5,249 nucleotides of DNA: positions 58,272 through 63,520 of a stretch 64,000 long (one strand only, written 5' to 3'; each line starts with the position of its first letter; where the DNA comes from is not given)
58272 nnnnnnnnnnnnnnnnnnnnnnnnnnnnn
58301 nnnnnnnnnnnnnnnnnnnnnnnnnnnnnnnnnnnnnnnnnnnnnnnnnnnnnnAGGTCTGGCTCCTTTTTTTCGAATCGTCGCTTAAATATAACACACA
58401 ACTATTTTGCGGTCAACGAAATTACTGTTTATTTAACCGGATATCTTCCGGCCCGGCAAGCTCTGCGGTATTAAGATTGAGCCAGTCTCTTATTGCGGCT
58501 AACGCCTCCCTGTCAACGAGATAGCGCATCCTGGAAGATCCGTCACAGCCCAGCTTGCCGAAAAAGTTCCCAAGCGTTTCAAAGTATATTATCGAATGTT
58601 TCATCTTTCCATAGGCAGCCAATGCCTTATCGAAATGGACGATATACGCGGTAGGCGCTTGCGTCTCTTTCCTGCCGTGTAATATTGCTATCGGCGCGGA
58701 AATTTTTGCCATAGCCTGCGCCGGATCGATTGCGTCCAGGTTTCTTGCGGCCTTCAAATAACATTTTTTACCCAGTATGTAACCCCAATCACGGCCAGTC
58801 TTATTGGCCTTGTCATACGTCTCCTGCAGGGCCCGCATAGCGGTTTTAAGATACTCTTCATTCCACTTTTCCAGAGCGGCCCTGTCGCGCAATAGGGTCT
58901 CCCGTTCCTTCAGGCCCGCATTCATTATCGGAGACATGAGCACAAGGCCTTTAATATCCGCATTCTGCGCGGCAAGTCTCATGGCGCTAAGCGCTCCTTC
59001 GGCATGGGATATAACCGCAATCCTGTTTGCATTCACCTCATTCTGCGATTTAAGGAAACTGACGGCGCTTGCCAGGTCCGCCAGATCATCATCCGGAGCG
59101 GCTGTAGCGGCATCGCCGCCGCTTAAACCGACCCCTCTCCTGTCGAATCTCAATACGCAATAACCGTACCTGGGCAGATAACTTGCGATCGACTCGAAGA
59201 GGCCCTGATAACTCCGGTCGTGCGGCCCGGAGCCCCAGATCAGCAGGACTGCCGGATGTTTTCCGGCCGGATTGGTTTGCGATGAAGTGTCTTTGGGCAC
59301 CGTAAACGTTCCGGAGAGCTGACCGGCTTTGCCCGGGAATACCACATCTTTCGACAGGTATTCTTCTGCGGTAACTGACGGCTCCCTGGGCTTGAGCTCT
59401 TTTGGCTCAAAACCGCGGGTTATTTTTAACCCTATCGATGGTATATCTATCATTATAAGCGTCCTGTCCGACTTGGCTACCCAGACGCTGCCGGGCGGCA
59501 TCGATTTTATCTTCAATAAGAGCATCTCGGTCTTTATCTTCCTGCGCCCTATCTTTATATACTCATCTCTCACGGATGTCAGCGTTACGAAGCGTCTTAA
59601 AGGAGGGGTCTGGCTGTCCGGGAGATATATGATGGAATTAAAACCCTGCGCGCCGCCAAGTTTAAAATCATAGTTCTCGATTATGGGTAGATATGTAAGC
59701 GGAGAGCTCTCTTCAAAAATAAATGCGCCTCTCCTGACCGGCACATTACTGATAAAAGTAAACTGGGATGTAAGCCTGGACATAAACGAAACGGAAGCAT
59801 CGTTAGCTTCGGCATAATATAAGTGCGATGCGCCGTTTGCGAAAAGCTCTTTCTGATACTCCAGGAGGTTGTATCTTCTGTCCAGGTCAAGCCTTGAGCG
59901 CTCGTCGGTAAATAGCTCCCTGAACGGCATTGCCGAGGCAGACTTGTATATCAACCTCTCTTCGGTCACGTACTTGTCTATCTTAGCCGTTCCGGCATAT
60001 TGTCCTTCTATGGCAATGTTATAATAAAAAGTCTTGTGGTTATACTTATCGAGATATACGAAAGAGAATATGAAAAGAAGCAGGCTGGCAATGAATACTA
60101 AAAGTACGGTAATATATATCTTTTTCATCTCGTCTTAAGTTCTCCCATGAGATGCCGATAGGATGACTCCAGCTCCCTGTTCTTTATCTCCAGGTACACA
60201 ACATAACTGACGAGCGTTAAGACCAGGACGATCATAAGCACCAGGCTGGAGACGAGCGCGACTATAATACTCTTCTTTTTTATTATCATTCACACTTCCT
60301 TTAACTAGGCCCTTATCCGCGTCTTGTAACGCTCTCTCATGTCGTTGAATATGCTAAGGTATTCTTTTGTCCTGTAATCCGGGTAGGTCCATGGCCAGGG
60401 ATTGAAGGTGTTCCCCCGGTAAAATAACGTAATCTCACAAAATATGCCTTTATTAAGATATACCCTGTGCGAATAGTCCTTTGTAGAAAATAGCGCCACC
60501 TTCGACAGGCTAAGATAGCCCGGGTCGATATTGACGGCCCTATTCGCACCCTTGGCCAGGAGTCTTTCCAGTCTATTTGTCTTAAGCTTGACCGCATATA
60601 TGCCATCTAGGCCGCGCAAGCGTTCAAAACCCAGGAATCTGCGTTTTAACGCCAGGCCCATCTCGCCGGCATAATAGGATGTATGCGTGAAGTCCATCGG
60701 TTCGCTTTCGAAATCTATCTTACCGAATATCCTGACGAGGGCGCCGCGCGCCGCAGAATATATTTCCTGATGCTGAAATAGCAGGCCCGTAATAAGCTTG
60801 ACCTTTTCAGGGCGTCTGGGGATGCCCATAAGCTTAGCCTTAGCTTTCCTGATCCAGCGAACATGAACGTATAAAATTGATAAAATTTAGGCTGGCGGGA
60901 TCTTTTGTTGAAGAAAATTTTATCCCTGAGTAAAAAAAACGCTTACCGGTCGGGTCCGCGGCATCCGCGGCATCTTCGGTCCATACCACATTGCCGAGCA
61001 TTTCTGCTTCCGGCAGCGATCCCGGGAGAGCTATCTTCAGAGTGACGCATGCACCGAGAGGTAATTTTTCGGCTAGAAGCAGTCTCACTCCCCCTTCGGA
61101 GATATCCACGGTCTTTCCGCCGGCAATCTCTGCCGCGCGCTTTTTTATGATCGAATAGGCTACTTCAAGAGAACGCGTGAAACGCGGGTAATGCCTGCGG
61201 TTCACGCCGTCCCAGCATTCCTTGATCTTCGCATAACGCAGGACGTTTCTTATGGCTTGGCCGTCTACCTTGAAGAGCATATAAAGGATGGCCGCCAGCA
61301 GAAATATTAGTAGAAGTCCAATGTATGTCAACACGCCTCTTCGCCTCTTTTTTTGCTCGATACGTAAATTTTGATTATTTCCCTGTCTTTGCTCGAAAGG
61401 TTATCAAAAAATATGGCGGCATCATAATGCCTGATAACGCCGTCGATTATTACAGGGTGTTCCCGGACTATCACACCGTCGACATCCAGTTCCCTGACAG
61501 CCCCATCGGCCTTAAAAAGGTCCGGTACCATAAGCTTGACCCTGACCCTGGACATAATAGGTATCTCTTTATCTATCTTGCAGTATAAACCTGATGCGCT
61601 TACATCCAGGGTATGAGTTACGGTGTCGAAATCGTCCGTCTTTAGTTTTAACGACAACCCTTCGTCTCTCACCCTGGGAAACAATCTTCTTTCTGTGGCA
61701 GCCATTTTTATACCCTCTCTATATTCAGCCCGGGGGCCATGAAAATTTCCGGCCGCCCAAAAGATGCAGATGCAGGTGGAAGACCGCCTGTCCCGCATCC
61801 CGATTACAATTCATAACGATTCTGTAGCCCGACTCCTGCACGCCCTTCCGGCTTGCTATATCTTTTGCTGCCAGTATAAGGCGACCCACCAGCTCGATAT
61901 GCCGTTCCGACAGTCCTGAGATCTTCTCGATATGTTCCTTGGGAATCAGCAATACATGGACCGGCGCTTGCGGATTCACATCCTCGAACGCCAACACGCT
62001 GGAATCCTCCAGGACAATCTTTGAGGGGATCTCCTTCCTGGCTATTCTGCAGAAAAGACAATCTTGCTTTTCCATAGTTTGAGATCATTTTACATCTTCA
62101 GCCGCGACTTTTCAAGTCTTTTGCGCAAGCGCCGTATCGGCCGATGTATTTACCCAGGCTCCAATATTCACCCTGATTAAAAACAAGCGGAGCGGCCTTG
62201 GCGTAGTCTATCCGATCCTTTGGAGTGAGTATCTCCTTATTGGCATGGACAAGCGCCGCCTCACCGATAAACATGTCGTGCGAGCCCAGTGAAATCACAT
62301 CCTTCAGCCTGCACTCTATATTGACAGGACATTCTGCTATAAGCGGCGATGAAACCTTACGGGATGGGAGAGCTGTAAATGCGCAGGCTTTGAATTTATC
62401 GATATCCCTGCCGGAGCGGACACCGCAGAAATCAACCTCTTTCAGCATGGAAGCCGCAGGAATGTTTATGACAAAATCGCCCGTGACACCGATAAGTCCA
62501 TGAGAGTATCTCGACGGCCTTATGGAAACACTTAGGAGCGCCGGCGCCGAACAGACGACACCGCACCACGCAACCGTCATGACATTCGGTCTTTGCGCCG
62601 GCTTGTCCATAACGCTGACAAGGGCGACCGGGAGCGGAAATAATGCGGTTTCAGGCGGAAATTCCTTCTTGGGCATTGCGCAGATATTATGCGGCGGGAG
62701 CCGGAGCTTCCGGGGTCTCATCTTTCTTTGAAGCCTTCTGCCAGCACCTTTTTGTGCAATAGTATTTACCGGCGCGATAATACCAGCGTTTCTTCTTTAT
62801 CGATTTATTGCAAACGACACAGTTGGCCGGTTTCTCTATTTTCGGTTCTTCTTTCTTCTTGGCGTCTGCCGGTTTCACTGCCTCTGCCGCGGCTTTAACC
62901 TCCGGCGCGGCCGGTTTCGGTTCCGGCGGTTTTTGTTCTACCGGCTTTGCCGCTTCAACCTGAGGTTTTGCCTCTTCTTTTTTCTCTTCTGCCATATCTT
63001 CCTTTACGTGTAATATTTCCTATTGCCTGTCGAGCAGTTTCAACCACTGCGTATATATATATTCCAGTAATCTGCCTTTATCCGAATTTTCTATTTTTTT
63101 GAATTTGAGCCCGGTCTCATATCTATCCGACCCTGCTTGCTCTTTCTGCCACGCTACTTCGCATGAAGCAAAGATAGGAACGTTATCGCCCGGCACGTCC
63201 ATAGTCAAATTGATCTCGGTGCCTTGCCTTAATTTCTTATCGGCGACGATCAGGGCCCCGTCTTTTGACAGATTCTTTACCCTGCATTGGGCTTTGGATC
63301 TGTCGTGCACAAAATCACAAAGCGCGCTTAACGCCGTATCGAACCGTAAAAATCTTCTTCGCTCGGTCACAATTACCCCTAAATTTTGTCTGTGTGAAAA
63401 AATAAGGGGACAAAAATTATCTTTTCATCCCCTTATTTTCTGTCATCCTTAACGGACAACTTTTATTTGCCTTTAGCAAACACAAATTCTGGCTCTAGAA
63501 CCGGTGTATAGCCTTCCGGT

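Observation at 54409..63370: Five PilZ-domain proteins in 9 kb with different architectures (STAS-PilZ, TM-PilZ, three stand-alone)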

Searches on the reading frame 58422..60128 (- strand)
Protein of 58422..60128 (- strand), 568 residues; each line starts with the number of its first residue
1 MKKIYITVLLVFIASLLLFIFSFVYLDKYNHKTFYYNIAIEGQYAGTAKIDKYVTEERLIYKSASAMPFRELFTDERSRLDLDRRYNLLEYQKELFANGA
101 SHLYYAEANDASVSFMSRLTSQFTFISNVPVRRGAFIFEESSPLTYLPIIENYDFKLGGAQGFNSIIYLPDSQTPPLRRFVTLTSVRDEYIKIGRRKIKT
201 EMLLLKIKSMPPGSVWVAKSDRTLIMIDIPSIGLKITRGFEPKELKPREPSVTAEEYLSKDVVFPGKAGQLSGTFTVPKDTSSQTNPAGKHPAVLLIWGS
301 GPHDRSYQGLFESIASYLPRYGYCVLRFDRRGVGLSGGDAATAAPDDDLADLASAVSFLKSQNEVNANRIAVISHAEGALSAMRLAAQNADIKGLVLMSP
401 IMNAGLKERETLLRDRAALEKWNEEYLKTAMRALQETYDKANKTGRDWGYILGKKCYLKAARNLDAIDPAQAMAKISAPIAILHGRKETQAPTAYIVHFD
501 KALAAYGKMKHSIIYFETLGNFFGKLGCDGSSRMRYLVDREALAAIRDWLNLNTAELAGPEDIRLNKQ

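Call 3: search_protein_families(library=pfam, proteins=[window:58422-60128:-], max_evalue=1)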
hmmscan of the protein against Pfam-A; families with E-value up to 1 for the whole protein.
window:58422-60128:- (568 aa): 12 families
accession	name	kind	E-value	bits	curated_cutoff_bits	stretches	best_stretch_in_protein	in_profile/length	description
PF12146.15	Hydrolase_4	-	6.3e-14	52.3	27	1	307-494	16-208/239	Serine aminopeptidase, S33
PF12697.13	Abhydrolase_6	-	2.4e-09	38.6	26.3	1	299-505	6-191/217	Alpha/beta hydrolase family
PF00561.26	Abhydrolase_1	-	2.2e-07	31.2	25.8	1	310-429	15-130/245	alpha/beta hydrolase fold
PF20434.5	BD-FAE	-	0.00062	19.8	26.8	1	286-501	8-213/215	BD-FAE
PF01738.24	DLH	-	0.0017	18.4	21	1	349-397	78-126/217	Dienelactone hydrolase family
PF02129.25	Peptidase_S15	-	0.002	18.3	23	1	318-438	47-162/262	X-Pro dipeptidyl-peptidase (S15 family)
PF08840.17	BAAT_C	-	0.0031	18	20.9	1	354-402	8-56/210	BAAT / Acyl-CoA thioester hydrolase C terminal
PF12048.14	DUF3530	-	0.0081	16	29.8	1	350-405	180-234/310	Protein of unknown function (DUF3530)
PF08538.16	DUF1749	-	0.063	12.8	24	1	344-433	79-169/299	Protein of unknown function (DUF1749)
PF00326.27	Peptidase_S9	-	0.11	12.5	22.6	1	313-411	5-108/213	Prolyl oligopeptidase family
PF07224.18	Chlorophyllase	-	0.2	10.9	26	1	287-393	38-141/301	Chlorophyllase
PF02273.21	Acyl_transf_2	-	0.25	11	20.3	1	310-380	45-113/294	Acyl transferase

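Call 4: search_protein_families(library=ncbifam, proteins=[window:58422-60128:-], max_evalue=1)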
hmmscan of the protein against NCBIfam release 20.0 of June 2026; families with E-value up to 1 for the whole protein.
window:58422-60128:- (568 aa): 15 families
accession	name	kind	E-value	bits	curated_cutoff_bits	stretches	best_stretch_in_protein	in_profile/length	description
NF041096.1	esterase_EstD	equivalog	1.1e-21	77.4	600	1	252-526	130-390/421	esterase EstD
NF047920.1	lactonase_UilS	equivalog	1e-10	41.8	400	1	309-396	39-126/285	UilS family quorum-quenching N-acyl-homoserine lactonase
TIGR03100.1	hydr1_PEP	hypoth_equivalog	3.1e-09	36.6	168.45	1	264-406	7-138/274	hydrolase 1, exosortase A system-associated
NF051488.1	bifunc_PcaDC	exception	2.8e-07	30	390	1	310-498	27-214/375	bifunctional 3-oxoadipate enol-lactonase/4-carboxymuconolactone decarboxylase PcaDC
NF058544.1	IVPilMotSglTMyx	equivalog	2.4e-06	27.5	300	1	320-401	61-138/210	type IV pili motility protein SglT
TIGR03101.1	hydr2_PEP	hypoth_equivalog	1.8e-05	24.4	202.75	1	318-414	52-145/266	hydrolase 2, exosortase A system-associated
TIGR03611.1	RutD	equivalog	2.4e-05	23.9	238.5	1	290-397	12-110/258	pyrimidine utilization protein D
TIGR02427.1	protocat_pcaD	equivalog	0.0014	18.1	255.85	1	322-496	39-212/251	3-oxoadipate enol-lactonase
NF041759.1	mac_hydro_EstT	equivalog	0.0026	17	450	1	290-399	21-125/278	macrolide hydrolase EstT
NF011457.0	PRK14875.1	equivalog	0.0061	15.6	307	1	289-401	130-232/372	acetoin dehydrogenase dihydrolipoyllysine-residue acetyltransferase subunit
NF058673.1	LipAdnlyCyLipJMY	equivalog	0.0088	14.8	800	1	325-398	64-134/449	bifunctional lipase/adenylate cyclase LipJ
NF051487.1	bifunc_PcaCD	exception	0.047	12.8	430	1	269-495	147-372/413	bifunctional 4-carboxymuconolactone decarboxylase/3-oxoadipate enol-lactonase PcaCD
TIGR00976.1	CocE_NonD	subfamily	0.15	11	66.3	1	318-440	49-167/550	CocE/NonD family hydrolase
NF052253.1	transferase_LuxD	equivalog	0.19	11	420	1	310-377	44-109/293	fatty acid reductase transferase subunit LuxD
NF052610.1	macro_16_ester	equivalog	0.2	11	420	1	290-374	22-102/281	alpha/beta fold macrolide esterase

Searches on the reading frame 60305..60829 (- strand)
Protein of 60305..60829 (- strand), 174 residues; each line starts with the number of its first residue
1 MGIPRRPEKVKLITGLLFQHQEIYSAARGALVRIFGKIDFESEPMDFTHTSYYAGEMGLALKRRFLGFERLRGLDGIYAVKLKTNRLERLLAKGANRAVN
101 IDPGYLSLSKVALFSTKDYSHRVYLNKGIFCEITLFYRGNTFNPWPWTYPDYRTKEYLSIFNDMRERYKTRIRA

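Call 34: search_protein_families(library=pfam, proteins=[window:60305-60829:-], max_evalue=0.1)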
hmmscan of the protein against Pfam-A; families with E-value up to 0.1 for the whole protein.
window:60305-60829:- (174 aa): 1 family
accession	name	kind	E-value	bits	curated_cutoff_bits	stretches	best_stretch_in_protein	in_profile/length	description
PF14385.11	DUF4416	-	3.2e-57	193.4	27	1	9-168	2-162/162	Domain of unknown function (DUF4416)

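Call 73: search_protein_families(library=ncbifam, proteins=[window:60305-60829:-], max_evalue=0.001)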
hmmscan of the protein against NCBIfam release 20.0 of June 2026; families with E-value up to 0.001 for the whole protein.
window:60305-60829:- (174 aa): 0 families

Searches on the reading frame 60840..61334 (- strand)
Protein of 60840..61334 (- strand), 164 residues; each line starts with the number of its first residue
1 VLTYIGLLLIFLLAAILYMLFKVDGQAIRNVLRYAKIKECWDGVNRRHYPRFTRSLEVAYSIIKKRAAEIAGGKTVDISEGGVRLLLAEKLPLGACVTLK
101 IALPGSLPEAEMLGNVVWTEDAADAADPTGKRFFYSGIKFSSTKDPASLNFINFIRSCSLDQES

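Call 3: search_protein_families(library=pfam, proteins=[window:60840-61334:-], max_evalue=1)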
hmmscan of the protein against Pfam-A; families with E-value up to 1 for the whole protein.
window:60840-61334:- (164 aa): 2 families
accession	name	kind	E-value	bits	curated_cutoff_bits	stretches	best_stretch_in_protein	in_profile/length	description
PF07238.19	PilZ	-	1.9e-11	44.6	22.5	1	45-141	1-86/102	PilZ domain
PF22804.1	ASA5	-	0.26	11.8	27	1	16-60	19-62/123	F1F0 ATP synthase subunit ASA5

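Call 4: search_protein_families(library=ncbifam, proteins=[window:60840-61334:-], max_evalue=1)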
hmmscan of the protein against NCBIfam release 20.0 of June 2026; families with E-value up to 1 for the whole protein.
window:60840-61334:- (164 aa): 1 family
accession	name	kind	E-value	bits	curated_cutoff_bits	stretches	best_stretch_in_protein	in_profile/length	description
TIGR02266.1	gmx_TIGR02266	paralog_domain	3e-08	33.7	68.7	1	65-130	11-75/96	TIGR02266 family protein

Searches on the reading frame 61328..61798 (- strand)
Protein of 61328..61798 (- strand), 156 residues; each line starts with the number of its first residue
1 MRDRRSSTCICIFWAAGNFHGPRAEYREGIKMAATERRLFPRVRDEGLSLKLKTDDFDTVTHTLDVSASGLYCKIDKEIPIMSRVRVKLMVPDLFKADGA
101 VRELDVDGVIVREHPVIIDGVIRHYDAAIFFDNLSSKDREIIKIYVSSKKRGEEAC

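Call 3: search_protein_families(library=pfam, proteins=[window:61328-61798:-], max_evalue=1)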
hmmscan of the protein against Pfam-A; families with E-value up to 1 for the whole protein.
window:61328-61798:- (156 aa): 1 family
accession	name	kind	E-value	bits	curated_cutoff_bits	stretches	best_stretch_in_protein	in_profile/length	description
PF07238.19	PilZ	-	4.9e-06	27.3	22.5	1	36-145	1-99/102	PilZ domain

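Call 4: search_protein_families(library=ncbifam, proteins=[window:61328-61798:-], max_evalue=1)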
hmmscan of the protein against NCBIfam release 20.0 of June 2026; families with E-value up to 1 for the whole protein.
window:61328-61798:- (156 aa): 1 family
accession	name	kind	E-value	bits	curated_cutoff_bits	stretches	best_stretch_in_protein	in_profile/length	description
TIGR02266.1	gmx_TIGR02266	paralog_domain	0.00051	20.2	68.7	1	48-107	6-68/96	TIGR02266 family protein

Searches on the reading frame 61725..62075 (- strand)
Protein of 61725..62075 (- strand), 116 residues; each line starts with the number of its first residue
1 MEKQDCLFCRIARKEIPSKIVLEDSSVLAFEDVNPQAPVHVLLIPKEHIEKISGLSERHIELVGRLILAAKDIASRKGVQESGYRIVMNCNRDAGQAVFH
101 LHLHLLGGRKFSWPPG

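Call 69: search_protein_families(library=pfam, proteins=[window:61725-62075:-], max_evalue=0.001)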
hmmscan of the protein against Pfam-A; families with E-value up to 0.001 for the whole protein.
window:61725-62075:- (116 aa): 2 families
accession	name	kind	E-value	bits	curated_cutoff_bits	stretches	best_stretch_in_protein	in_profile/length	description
PF01230.28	HIT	-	5.3e-27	94.8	21.5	1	13-110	1-97/98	HIT domain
PF11969.13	DcpS_C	-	1.7e-25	90.2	24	1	6-107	2-101/114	Scavenger mRNA decapping enzyme C-term binding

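Call 73: search_protein_families(library=ncbifam, proteins=[window:61725-62075:-], max_evalue=0.001)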
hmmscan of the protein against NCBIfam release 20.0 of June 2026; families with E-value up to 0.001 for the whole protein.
window:61725-62075:- (116 aa): 2 families
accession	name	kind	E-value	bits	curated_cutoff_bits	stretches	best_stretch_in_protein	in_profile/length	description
NF007965.0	PRK10687.1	equivalog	1e-34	119.1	206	1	5-111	4-110/119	purine nucleoside phosphoramidase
NF045834.1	M_plasma_HinT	exception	1.6e-20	73.9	130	1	7-106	1-99/102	histidine triad protein HinT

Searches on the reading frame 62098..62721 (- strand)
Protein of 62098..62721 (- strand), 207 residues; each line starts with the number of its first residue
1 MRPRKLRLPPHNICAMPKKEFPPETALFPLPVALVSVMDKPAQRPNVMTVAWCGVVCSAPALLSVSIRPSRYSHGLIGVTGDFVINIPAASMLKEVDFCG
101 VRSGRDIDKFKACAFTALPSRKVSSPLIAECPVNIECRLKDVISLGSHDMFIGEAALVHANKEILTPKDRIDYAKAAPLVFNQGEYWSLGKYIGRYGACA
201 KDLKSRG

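Call 69: search_protein_families(library=pfam, proteins=[window:62098-62721:-], max_evalue=0.001)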
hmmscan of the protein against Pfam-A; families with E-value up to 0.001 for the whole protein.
window:62098-62721:- (207 aa): 1 family
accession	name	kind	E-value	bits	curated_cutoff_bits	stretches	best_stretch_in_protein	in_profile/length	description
PF01613.24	Flavin_Reduct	-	2.7e-31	109.2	27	1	28-188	4-151/153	Flavin reductase like domain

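Call 73: search_protein_families(library=ncbifam, proteins=[window:62098-62721:-], max_evalue=0.001)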
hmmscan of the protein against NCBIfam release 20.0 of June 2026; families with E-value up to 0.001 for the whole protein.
window:62098-62721:- (207 aa): 4 families
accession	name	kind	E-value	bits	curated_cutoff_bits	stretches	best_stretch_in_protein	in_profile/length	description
TIGR03615.1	RutF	equivalog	7.1e-07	29.4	254.75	1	37-161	21-140/156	NADH-dependent FMN reductase RutF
NF045733.1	StyMonoxStyB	equivalog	1.9e-06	27.9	200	1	21-158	4-131/150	styrene monooxygenase NADH-dependent flavin reductase subunit StyB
NF045919.1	HphnlacHdxRed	equivalog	2.4e-05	23.6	340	1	34-156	23-138/309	p-hydroxyphenylacetate 3-hydroxylase reductase component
NF045630.1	monooxsub_HsaB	equivalog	7.6e-05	22.6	230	1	59-188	48-158/186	3-hydroxy-9,10-secoandrosta-1,3,5(10)-triene-9,17-dione monooxygenase reductase subunit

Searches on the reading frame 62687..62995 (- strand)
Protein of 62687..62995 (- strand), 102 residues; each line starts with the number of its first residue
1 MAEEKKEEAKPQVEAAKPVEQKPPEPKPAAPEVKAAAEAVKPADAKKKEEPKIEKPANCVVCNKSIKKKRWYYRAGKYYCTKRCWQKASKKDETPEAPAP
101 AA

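Call 34: search_protein_families(library=pfam, proteins=[window:62687-62995:-], max_evalue=0.1)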
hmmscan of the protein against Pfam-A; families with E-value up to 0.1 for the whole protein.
window:62687-62995:- (102 aa): 4 families
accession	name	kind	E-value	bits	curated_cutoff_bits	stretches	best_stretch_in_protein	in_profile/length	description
PF11781.13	Zn_ribbon_RRN7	-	0.001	19.1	27.1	1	59-81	7-25/32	Zinc-finger of RNA-polymerase I-specific TFIIB, Rrn7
PF00412.28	LIM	-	0.0046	17.6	22.9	1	58-86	28-55/58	LIM domain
PF04570.20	zf-FLZ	-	0.016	15.1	23.4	1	58-93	15-52/54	zinc-finger of the FCS-type, C2-C2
PF18716.7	VATC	-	0.066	13.5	26.6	0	58-95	5-42/43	Vms1-associating treble clef domain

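Call 73: search_protein_families(library=ncbifam, proteins=[window:62687-62995:-], max_evalue=0.001)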
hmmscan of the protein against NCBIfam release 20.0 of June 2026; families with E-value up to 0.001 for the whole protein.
window:62687-62995:- (102 aa): 0 families

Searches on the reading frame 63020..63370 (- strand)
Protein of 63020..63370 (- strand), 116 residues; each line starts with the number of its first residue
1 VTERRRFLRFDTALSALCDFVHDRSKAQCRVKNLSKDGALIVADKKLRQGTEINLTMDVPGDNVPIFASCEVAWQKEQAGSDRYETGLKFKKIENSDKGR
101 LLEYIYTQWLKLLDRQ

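Call 3: search_protein_families(library=pfam, proteins=[window:63020-63370:-], max_evalue=1)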
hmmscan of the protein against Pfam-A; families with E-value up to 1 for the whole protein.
window:63020-63370:- (116 aa): 2 families
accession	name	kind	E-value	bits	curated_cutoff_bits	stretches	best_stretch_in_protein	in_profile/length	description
PF07238.19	PilZ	-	2.4e-16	60.3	22.5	1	3-106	1-101/102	PilZ domain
PF14107.11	DUF4280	-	0.092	13.8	26.3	1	24-77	4-59/109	Domain of unknown function (DUF4280)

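Call 4: search_protein_families(library=ncbifam, proteins=[window:63020-63370:-], max_evalue=1)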
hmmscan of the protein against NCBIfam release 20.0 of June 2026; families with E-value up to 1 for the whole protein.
window:63020-63370:- (116 aa): 1 family
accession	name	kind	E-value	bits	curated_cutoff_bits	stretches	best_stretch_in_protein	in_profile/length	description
TIGR02266.1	gmx_TIGR02266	paralog_domain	2.5e-11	43.6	68.7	1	18-105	8-95/96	TIGR02266 family protein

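Call 33: find_encoding_contigs(protein=window:63020-63370:-, flank=10000, max_places=6)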
Protein window:63020-63370:- (116 aa): 2 contigs read that carry it; 1 place shown.
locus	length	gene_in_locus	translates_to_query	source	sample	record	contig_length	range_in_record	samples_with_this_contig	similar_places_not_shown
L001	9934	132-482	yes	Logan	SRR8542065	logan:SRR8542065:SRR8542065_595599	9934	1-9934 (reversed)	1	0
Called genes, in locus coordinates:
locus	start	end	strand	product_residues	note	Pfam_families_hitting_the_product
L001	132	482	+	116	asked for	PF07238:PilZ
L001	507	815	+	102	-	-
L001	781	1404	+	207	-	PF01613:Flavin_Reduct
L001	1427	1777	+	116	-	PF11969:DcpS_C, PF01230:HIT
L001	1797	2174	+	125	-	PF07238:PilZ (weak)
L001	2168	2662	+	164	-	PF07238:PilZ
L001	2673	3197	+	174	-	PF14385:DUF4416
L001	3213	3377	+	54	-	-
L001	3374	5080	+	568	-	PF00561:Abhydrolase_1 (weak), PF12146:Hydrolase_4, PF12697:Abhydrolase_6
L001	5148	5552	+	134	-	PF07238:PilZ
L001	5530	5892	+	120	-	-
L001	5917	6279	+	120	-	PF02261:Asp_decarbox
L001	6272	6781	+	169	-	PF01327:Pep_deformylase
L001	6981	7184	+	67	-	PF00313:CSD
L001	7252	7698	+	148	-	PF09424:YqeY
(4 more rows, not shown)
